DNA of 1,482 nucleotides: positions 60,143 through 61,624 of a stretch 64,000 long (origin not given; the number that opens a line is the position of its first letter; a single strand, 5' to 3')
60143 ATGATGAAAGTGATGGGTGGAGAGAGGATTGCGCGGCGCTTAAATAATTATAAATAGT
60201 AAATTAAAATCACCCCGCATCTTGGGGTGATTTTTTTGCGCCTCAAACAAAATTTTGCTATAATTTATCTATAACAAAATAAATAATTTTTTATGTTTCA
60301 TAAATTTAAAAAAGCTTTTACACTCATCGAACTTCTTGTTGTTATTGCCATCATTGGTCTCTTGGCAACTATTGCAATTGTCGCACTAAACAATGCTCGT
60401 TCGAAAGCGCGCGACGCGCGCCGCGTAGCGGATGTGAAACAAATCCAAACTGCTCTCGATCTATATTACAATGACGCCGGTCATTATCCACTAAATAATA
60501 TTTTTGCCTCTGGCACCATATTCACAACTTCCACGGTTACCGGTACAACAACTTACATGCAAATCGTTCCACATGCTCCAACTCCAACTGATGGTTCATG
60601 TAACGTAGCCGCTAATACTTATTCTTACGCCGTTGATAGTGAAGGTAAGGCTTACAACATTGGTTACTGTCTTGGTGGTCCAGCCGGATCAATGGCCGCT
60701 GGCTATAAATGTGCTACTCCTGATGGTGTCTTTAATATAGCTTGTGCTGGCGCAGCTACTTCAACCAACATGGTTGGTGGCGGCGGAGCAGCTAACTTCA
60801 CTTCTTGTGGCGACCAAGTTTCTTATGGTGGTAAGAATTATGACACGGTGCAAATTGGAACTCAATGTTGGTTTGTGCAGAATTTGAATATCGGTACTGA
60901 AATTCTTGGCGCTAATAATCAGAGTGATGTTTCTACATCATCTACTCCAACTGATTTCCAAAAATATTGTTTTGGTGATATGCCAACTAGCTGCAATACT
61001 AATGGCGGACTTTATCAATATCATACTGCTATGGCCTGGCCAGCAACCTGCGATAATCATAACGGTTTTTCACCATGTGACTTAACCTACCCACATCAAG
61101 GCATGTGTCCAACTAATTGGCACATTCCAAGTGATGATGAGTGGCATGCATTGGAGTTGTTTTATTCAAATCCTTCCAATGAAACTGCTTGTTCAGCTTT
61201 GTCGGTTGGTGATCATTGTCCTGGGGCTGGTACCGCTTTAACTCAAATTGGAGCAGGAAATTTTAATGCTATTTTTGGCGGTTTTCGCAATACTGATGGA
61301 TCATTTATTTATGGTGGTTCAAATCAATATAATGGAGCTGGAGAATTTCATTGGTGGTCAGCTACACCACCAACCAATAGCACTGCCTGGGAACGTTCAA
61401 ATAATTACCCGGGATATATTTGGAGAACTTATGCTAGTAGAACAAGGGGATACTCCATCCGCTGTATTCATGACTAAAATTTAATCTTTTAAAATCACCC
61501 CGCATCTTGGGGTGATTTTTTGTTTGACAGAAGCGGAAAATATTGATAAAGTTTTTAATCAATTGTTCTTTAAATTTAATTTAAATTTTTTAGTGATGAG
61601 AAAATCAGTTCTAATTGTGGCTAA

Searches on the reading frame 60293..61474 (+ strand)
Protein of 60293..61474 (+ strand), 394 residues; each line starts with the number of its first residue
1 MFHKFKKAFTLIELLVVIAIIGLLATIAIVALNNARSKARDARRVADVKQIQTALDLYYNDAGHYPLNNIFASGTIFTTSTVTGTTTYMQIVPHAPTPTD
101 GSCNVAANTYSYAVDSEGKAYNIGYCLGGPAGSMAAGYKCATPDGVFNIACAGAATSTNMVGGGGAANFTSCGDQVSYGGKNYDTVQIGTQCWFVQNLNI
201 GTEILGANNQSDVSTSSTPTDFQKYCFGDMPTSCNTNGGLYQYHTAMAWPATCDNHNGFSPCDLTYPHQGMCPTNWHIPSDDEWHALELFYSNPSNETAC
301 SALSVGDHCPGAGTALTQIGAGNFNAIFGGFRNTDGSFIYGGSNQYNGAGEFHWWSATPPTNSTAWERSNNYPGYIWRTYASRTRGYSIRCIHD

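Call 5: search_protein_families(library=pfam, proteins=[window:60293-61474:+], max_evalue=0.01)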
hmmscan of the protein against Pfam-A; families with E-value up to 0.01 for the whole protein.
window:60293-61474:+ (394 aa): 3 families
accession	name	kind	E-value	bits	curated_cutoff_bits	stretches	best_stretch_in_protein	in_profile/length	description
PF09603.15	Fib_succ_major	-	3.5e-24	86.5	33.9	1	186-392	1-186/187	Fibrobacter succinogenes major domain (Fib_succ_major)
PF07963.17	N_methyl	-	9.5e-08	31.8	21.2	1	6-29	4-27/27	Prokaryotic N-terminal methylation motif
PF08334.16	T2SSG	-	0.0033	17.9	21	0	35-68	5-38/108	Type II secretion system (T2SS), protein G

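Call 6: search_protein_families(library=ncbifam, proteins=[window:60293-61474:+], max_evalue=0.01)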
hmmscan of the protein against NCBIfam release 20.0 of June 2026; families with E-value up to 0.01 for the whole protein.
window:60293-61474:+ (394 aa): 9 families
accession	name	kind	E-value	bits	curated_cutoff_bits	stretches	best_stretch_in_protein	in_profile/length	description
TIGR02145.1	Fib_succ_major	domain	8.8e-21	75.4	41.65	1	180-394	8-176/176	FISUMP domain-containing protein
TIGR01710.1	typeII_sec_gspG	equivalog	2.1e-13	50.4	88.85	1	8-70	2-64/134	type II secretion system major pseudopilin GspG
TIGR02532.1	IV_pilin_GFxxxE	domain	1e-07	31.4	16.3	1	7-29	2-24/24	prepilin-type N-terminal cleavage/methylation domain-containing protein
NF040999.1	pilin_ComGC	equivalog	1.1e-07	31.9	75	1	6-76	1-71/84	competence type IV pilus major pilin ComGC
NF041775.1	typeIV_PilA_Myxo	equivalog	4.8e-07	30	400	1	5-65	9-69/214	type IV pilin protein PilA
TIGR01708.2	typeII_sec_gspH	equivalog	6.2e-07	29.6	80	1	8-44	3-38/169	type II secretion system minor pseudopilin GspH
NF007862.0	PRK10574.1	equivalog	1.1e-05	25.5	138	1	6-55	4-53/145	prepilin peptidase-dependent pilin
NF041013.1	T4P_ComGE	equivalog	7.4e-05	22.8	49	1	5-50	2-47/83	competence type IV pilus minor pilin ComGE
TIGR02596.1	TIGR02596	subfamily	0.0001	22.4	70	1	9-43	1-38/196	Verru_Chthon cassette protein D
